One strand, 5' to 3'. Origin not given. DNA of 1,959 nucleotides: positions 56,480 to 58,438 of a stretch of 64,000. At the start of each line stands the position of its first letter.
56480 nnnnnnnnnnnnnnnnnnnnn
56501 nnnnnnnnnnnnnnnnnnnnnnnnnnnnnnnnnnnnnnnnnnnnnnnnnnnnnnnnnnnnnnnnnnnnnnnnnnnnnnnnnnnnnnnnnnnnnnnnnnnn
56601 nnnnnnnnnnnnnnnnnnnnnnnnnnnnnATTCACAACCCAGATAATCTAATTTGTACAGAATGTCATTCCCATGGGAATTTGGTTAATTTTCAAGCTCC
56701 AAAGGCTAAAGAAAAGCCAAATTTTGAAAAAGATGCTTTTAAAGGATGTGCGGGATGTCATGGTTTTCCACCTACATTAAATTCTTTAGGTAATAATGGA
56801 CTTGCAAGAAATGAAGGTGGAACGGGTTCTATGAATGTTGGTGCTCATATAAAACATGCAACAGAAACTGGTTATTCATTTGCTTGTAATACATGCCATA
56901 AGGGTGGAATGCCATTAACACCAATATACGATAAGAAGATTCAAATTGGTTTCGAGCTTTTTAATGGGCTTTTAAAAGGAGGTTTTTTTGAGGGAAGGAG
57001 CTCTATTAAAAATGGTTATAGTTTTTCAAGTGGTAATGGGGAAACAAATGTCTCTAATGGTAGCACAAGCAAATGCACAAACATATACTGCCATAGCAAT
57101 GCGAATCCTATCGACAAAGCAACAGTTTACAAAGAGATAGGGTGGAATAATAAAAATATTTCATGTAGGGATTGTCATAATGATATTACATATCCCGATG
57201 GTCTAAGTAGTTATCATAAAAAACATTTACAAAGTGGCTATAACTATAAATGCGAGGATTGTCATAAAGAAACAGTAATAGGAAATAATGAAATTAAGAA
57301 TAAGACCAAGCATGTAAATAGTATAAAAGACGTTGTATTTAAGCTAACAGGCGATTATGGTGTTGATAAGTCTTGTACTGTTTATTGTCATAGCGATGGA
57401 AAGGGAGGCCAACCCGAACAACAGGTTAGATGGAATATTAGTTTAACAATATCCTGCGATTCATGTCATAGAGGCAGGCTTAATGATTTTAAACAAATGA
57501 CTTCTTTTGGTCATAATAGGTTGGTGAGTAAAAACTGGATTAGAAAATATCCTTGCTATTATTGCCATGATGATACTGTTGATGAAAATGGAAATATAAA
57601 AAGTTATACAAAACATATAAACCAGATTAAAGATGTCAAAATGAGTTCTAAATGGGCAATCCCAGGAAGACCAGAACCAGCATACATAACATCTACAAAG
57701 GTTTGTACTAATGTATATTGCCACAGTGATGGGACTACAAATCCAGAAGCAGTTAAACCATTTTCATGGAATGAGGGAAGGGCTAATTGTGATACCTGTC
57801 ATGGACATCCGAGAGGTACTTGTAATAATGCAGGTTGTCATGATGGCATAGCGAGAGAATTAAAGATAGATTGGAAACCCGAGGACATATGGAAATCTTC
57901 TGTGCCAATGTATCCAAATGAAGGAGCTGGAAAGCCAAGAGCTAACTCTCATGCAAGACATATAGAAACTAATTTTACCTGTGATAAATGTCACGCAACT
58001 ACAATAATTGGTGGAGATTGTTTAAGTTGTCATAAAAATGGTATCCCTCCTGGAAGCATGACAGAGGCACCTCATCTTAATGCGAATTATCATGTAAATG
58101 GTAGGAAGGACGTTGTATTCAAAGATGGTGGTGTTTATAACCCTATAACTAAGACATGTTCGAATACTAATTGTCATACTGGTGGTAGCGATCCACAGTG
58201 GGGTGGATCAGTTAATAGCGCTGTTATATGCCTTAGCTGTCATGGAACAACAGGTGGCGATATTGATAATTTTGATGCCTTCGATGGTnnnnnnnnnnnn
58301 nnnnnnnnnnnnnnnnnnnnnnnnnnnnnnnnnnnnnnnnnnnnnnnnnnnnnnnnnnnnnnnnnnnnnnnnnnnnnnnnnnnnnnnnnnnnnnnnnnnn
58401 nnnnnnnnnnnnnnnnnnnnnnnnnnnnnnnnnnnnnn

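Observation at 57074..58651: Recurrent non-canonical C-x(3,4)-CH heme motif embedded in a repeated module of the giant cytochrome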

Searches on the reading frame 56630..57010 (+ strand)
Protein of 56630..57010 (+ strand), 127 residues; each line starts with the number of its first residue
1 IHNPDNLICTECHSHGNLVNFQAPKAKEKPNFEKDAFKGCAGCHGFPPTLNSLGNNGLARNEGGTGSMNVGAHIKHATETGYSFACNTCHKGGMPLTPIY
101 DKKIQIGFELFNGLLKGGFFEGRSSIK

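Call 13: search_protein_families(library=ncbifam, proteins=[window:56630-57010:+], max_evalue=10)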
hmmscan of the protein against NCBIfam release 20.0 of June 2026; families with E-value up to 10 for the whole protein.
window:56630-57010:+ (127 aa): 7 families
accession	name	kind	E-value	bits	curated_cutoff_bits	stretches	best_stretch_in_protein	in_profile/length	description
TIGR01904.2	GSu_C4xC__C2xCH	domain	0.00036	20.2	27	2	10-52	27-64/73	CxxxxCH/CxxCH domain c-type cytochrome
TIGR03508.1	decahem_SO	subfamily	0.0029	17.1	192.2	1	8-92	4-79/258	DmsE family decaheme c-type cytochrome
NF047727.1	4hemeCytCCctA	equivalog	0.21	11.7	180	1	37-93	57-107/109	tetraheme c-type cytochrome CctA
TIGR01905.1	paired_CXXCH_1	subfamily_domain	0.75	9.8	25.2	0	8-15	8-15/41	doubled CXXCH domain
NF041028.1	decahem_GSU2203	exception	3.7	6.7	325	1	7-44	102-132/317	GSU2203 family decaheme c-type cytochrome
TIGR03507.1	decahem_SO1788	subfamily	6.6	5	209.3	0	8-93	578-663/672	OmcA/MtrC family decaheme c-type cytochrome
NF008659.0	PRK11659.1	equivalog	8.8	6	184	0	6-51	46-89/188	cytochrome c nitrite reductase pentaheme subunit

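Call 14: search_protein_families(library=pfam, proteins=[window:56630-57010:+], max_evalue=10)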
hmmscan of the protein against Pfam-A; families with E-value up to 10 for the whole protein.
window:56630-57010:+ (127 aa): 13 families
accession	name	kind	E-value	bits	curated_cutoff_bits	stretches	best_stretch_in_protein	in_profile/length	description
PF14537.11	Cytochrom_c3_2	-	0.00028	21.7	25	1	2-91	2-65/79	Cytochrome c3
PF14522.11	Cytochrome_C7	-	0.00069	19.8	24.8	2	6-91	13-67/67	Cytochrome c7 and related cytochrome c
PF03264.19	Cytochrom_NNT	-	0.012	15.8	24.1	1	4-44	123-164/174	NapC/NirT cytochrome c family, N-terminal region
PF02085.21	Cytochrom_CIII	-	0.073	13.9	22.9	1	73-91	22-38/101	Class III cytochrome C family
PF22113.1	Mtrc-MtrF_II-IV_dom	-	0.073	13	30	1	4-45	118-164/176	Outer membrane cytochrome MtrC/MtrF-like, domains II/IV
PF21257.3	PHD_ash2p_like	-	0.12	12.7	28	1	80-93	34-47/53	ASH2, PHD zinc finger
PF10058.14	Zn_ribbon_10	-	0.12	12.6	24.2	1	3-19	19-35/54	ER junction formation factor lunapark, zinc ribbon finger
PF09699.15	Paired_CXXCH_1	-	0.35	11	20.6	1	9-45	9-37/41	Doubled CXXCH motif (Paired_CXXCH_1)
PF13435.11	Cytochrome_C554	-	0.75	11.2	20.8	1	7-45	49-84/84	Cytochrome c554 and c-prime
PF13442.11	Cytochrome_CBB3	-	0.85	10.4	27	2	82-94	10-22/68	Cytochrome C oxidase, cbb3-type, subunit III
PF09086.16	DUF1924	-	1.3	9.8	22.5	0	75-91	18-34/96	Domain of unknown function (DUF1924)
PF23547.1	Zn_ribbon_FGT1_1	-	1.5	9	27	0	83-90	20-27/35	FORGETTER1 first zinc ribbon domain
PF18509.6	MCR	-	6.3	6.9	30.4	0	4-13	12-24/30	Magnetochrome domain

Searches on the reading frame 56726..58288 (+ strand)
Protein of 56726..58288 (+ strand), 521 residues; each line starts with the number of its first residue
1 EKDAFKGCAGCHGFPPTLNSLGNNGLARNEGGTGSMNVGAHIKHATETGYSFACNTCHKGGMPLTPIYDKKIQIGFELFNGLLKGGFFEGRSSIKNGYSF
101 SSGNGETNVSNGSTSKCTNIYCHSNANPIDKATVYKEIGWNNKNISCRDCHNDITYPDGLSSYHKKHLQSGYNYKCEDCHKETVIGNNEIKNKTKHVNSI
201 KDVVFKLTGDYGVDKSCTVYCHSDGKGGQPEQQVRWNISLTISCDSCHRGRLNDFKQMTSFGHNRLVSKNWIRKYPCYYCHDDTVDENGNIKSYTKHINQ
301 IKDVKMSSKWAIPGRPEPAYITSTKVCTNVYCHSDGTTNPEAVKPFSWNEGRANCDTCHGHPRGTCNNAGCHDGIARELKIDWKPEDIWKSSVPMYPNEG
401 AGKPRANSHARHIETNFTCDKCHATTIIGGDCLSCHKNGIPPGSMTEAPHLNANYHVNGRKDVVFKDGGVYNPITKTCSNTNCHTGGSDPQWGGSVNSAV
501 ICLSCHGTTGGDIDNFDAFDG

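Call 46: predict_structure(alignment_id=A2)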
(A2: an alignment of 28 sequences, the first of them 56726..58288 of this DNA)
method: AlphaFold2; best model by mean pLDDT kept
length: 521 residues; sequences in the alignment: 28
mean_pLDDT: 62.9   pTM: 0.52
mean pLDDT of the five models: 62.9, 60.9, 60.6, 50.1, 44.3
residues with pLDDT >= 90: 0; 70-90: 184; 50-70: 218; < 50: 119
segments of 3 or more residues with pLDDT < 50: 1-36, 65-67, 128-133, 153-161, 250-257, 337-343, 360-376, 496-521
pLDDT, mean of each block of 10 residues (from residue 1): 39 45 41 51 70 78 56 80 80 69 86 71 57 55 64 47 66 77 82 73 75 70 61 67 58 44 59 65 82 75 77 77 76 53 53 52 38 46 59 60 65 64 75 61 56 64 76 78 66 52 42 38 31
secondary structure, 60 per line:
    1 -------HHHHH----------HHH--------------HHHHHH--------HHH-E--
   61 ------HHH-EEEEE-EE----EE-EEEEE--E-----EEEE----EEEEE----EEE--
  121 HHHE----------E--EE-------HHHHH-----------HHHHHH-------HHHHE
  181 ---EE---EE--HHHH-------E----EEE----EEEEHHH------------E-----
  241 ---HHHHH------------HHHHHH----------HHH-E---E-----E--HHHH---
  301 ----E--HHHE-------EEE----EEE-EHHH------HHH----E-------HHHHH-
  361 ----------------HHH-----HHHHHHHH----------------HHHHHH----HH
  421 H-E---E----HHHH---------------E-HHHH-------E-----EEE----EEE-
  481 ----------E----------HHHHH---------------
elements in order: H8-12 H40-45 E71-75 E86-90 E99-102 E107-111 E116-118 H147-151 H163-168 H176-179 H193-196 E209-211 E216-219 H244-248 H261-266 H294-297 E319-321 E326-328 H355-359 H385-392 H409-414 H432-435 H453-456 E470-472 E477-479 H502-506

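Call 48: fold_search(model_id=the predicted structure, library=pdb)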
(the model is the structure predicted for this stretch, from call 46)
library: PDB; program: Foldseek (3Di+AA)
matches with E <= 10: 0; with E <= 0.001: 0
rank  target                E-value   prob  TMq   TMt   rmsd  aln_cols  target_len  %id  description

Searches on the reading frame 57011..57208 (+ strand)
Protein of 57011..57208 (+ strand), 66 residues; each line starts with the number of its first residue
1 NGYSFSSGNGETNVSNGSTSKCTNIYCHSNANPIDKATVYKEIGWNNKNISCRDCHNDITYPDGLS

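Call 13: search_protein_families(library=ncbifam, proteins=[window:57011-57208:+], max_evalue=10)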
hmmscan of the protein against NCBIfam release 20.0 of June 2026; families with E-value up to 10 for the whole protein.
window:57011-57208:+ (66 aa): 1 family
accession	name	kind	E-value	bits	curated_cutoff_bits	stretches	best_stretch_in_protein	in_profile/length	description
TIGR01904.2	GSu_C4xC__C2xCH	domain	5.6e-07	29.2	27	1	8-57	10-57/73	CxxxxCH/CxxCH domain c-type cytochrome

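Call 14: search_protein_families(library=pfam, proteins=[window:57011-57208:+], max_evalue=10)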
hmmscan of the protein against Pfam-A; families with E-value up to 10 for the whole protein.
window:57011-57208:+ (66 aa): 4 families
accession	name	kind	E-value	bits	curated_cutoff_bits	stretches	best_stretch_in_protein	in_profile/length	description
PF09698.15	GSu_C4xC__C2xCH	-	1.6e-07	32.4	21.7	1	22-56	2-36/36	Geobacter CxxxxCH...CXXCH motif (GSu_C4xC__C2xCH)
PF02085.21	Cytochrom_CIII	-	0.00067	20.4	22.9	1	16-58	43-84/101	Class III cytochrome C family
PF14522.11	Cytochrome_C7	-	0.008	16.4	24.8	1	18-59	12-51/67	Cytochrome c7 and related cytochrome c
PF14537.11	Cytochrom_c3_2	-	0.041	14.8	25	1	16-57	23-65/79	Cytochrome c3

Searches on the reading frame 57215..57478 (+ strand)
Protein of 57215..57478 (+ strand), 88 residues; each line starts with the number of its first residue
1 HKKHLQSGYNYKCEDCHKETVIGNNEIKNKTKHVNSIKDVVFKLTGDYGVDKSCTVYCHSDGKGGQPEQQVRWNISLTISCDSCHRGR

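Call 53: search_solved_structures(query=A3, max_evalue=10, show_alignments=3)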
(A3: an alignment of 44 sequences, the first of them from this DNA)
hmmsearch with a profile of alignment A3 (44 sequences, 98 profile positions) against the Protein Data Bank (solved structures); distinct sequences matched with E-value up to 10: 37.
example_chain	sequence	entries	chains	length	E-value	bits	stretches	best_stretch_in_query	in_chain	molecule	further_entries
1bvb_A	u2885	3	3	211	1.2e-05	28.8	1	10-96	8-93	CYTOCHROME C-554 | CYTOCHROME C554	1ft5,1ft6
9l08_A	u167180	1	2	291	0.0019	21.8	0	7-23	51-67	Covalently Connected Cytochrome c555 trimer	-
3bng_A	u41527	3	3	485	0.0031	21.2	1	3-95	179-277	Cytochrome c-552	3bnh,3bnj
1fs7_A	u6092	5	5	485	0.0033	21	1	3-95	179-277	CYTOCHROME C NITRITE REDUCTASE | Cytochrome c-552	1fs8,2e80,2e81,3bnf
1fs9_A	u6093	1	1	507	0.0043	20.7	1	3-95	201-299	CYTOCHROME C NITRITE REDUCTASE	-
7ubj_A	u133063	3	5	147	0.013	19.2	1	57-96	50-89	Antitermination protein Q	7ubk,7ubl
7o0u_C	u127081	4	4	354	0.03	18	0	80-96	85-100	MULTIHEME_CYTC domain-containing protein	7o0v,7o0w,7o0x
9lts_C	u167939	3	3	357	0.037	17.7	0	5-23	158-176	Photosynthetic reaction center cytochrome c subunit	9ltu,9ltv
8yy9_C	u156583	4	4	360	0.037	17.7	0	5-23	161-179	Photosynthetic reaction center cytochrome c subunit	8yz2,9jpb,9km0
1qdb_A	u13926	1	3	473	0.05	17.3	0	6-41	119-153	CYTOCHROME C NITRITE REDUCTASE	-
7ubm_Q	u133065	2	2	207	0.071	16.8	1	56-96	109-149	Antitermination protein Q | Antitermination protein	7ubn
8k5o_C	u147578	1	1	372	0.077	16.7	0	2-41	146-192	Photosynthetic reaction center cytochrome c subunit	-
5ze8_A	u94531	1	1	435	0.1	16.2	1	12-96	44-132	cytochrome c552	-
2c1d_A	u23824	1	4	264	0.11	16.2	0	8-34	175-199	SOXA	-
8z82_C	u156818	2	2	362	0.14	15.8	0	57-83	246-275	Photosynthetic reaction center cytochrome c subunit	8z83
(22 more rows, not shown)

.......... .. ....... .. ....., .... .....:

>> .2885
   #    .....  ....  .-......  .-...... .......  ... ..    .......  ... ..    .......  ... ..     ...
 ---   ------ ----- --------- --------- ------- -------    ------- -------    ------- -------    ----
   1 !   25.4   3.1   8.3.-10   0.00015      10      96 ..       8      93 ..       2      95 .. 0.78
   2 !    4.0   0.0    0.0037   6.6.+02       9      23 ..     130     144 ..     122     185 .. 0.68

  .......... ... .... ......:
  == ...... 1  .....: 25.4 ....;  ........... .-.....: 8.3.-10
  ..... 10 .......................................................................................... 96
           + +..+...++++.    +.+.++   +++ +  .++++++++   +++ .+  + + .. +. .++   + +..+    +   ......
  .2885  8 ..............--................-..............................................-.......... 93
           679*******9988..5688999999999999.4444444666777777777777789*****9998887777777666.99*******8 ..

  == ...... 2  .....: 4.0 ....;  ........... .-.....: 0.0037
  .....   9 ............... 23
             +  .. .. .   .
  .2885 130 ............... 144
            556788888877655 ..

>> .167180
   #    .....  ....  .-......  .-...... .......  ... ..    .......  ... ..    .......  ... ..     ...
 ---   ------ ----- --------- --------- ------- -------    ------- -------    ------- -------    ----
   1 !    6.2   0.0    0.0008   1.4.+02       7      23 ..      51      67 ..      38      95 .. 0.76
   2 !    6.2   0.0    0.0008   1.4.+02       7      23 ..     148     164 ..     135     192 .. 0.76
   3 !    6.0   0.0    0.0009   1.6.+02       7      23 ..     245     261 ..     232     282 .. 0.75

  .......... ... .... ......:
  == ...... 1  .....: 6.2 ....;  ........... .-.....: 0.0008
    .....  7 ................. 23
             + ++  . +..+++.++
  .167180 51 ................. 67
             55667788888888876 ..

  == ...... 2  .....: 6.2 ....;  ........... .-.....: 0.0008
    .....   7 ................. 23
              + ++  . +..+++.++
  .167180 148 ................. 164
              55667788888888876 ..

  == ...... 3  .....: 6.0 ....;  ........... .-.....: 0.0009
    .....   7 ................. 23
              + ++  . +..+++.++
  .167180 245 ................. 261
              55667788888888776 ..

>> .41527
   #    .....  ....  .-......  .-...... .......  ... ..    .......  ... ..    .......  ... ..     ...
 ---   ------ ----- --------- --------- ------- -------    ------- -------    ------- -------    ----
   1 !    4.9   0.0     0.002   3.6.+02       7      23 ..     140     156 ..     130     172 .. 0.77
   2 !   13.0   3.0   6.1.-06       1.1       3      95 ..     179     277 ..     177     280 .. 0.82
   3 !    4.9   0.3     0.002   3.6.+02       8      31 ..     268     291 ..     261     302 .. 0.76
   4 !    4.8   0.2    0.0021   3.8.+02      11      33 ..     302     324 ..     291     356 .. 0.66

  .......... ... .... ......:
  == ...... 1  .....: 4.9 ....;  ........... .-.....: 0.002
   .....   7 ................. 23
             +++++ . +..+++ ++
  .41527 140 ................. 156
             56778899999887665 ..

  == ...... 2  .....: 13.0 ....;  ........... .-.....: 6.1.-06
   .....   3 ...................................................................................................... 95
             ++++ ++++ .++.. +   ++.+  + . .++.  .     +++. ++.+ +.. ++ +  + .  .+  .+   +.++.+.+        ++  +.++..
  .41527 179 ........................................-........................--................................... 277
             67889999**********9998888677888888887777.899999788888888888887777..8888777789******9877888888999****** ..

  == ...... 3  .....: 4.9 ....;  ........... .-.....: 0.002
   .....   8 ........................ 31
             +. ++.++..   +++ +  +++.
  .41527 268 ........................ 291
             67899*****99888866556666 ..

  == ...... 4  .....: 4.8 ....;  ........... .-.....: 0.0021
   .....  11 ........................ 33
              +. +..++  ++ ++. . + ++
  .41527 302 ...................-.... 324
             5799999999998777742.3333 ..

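Call 66: predict_structure(alignment_id=A3)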
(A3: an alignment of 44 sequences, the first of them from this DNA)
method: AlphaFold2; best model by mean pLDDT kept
length: 88 residues; sequences in the alignment: 44
mean_pLDDT: 54.0   pTM: 0.39
mean pLDDT of the five models: 54.0, 53.0, 52.7, 51.0, 50.0
residues with pLDDT >= 90: 0; 70-90: 15; 50-70: 37; < 50: 36
segments of 3 or more residues with pLDDT < 50: 1-8, 42-58, 61-65, 86-88
pLDDT, mean of each block of 10 residues (from residue 1): 40 69 75 62 42 46 49 52 51
secondary structure, 60 per line:
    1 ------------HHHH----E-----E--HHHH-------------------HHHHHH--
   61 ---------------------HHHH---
elements in order: H13-16 H30-33 H53-58 H82-85

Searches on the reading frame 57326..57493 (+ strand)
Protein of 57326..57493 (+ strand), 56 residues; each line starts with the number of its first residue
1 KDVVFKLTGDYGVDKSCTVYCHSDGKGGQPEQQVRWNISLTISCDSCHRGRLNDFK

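Call 13: search_protein_families(library=ncbifam, proteins=[window:57326-57493:+], max_evalue=10)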
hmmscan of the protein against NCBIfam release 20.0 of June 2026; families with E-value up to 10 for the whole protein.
window:57326-57493:+ (56 aa): 2 families
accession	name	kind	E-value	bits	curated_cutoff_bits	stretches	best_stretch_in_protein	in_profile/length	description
TIGR01904.2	GSu_C4xC__C2xCH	domain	3.5e-09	36.3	27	1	14-51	21-59/73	CxxxxCH/CxxCH domain c-type cytochrome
NF033196.2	c_type_nonphoto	exception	0.11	12.7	70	1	33-51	76-94/98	c-type cytochrome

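Call 14: search_protein_families(library=pfam, proteins=[window:57326-57493:+], max_evalue=10)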
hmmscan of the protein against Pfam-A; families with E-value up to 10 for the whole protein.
window:57326-57493:+ (56 aa): 3 families
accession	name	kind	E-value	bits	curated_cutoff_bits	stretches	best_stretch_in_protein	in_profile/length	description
PF09698.15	GSu_C4xC__C2xCH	-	1.9e-09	38.5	21.7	1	16-48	1-36/36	Geobacter CxxxxCH...CXXCH motif (GSu_C4xC__C2xCH)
PF14522.11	Cytochrome_C7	-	0.051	13.9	24.8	1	15-50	14-50/67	Cytochrome c7 and related cytochrome c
PF13442.11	Cytochrome_CBB3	-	2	9.3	27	1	9-32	6-28/68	Cytochrome C oxidase, cbb3-type, subunit III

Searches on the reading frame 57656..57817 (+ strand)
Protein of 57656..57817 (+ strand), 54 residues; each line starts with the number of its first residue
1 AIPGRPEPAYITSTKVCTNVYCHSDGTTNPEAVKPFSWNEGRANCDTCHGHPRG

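Call 13: search_protein_families(library=ncbifam, proteins=[window:57656-57817:+], max_evalue=10)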
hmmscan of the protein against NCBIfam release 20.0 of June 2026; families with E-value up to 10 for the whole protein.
window:57656-57817:+ (54 aa): 1 family
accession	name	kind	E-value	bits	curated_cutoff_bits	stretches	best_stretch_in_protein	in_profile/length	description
TIGR01904.2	GSu_C4xC__C2xCH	domain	1.7e-10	40.5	27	1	7-52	14-59/73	CxxxxCH/CxxCH domain c-type cytochrome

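Call 14: search_protein_families(library=pfam, proteins=[window:57656-57817:+], max_evalue=10)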
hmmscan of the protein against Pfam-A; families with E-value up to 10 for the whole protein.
window:57656-57817:+ (54 aa): 3 families
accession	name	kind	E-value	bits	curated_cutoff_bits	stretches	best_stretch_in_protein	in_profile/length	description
PF09698.15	GSu_C4xC__C2xCH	-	2e-10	41.6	21.7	1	17-49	2-36/36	Geobacter CxxxxCH...CXXCH motif (GSu_C4xC__C2xCH)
PF14522.11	Cytochrome_C7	-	0.0098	16.1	24.8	1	12-49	39-66/67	Cytochrome c7 and related cytochrome c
PF13442.11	Cytochrome_CBB3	-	5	8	27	0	42-50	11-19/68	Cytochrome C oxidase, cbb3-type, subunit III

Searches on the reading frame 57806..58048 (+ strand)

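Call 13: search_protein_families(library=ncbifam, proteins=[window:57806-58048:+], max_evalue=10)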
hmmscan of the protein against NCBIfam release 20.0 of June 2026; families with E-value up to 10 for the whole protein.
window:57806-58048:+ (81 aa): 3 families
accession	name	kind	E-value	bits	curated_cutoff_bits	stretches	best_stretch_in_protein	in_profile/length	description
NF038038.1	cytoc_DsrJ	equivalog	0.091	13.1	100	1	52-76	97-121/121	sulfate reduction electron transfer complex DsrMKJOP subunit DsrJ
TIGR01904.2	GSu_C4xC__C2xCH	domain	0.23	11.3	27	1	3-23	21-44/73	CxxxxCH/CxxCH domain c-type cytochrome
TIGR01905.1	paired_CXXCH_1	subfamily_domain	3.4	7.7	25.2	1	68-77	5-14/41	doubled CXXCH domain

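Call 14: search_protein_families(library=pfam, proteins=[window:57806-58048:+], max_evalue=10)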
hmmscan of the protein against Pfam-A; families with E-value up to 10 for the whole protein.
window:57806-58048:+ (81 aa): 6 families
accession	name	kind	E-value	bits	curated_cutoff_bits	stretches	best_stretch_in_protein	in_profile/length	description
PF09698.15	GSu_C4xC__C2xCH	-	0.034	15.3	21.7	1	5-32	1-26/36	Geobacter CxxxxCH...CXXCH motif (GSu_C4xC__C2xCH)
PF14522.11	Cytochrome_C7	-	0.035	14.4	24.8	1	47-77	3-49/67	Cytochrome c7 and related cytochrome c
PF25206.1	DUF7836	-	0.12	12.7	26.7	1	52-66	26-40/59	Domain of unknown function (DUF7836)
PF14537.11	Cytochrom_c3_2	-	0.63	11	25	0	46-76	48-78/79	Cytochrome c3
PF02085.21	Cytochrom_CIII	-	1.3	9.9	22.9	1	43-78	19-55/101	Class III cytochrome C family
PF09699.15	Paired_CXXCH_1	-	5.8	7.1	20.6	1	69-77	6-14/41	Doubled CXXCH motif (Paired_CXXCH_1)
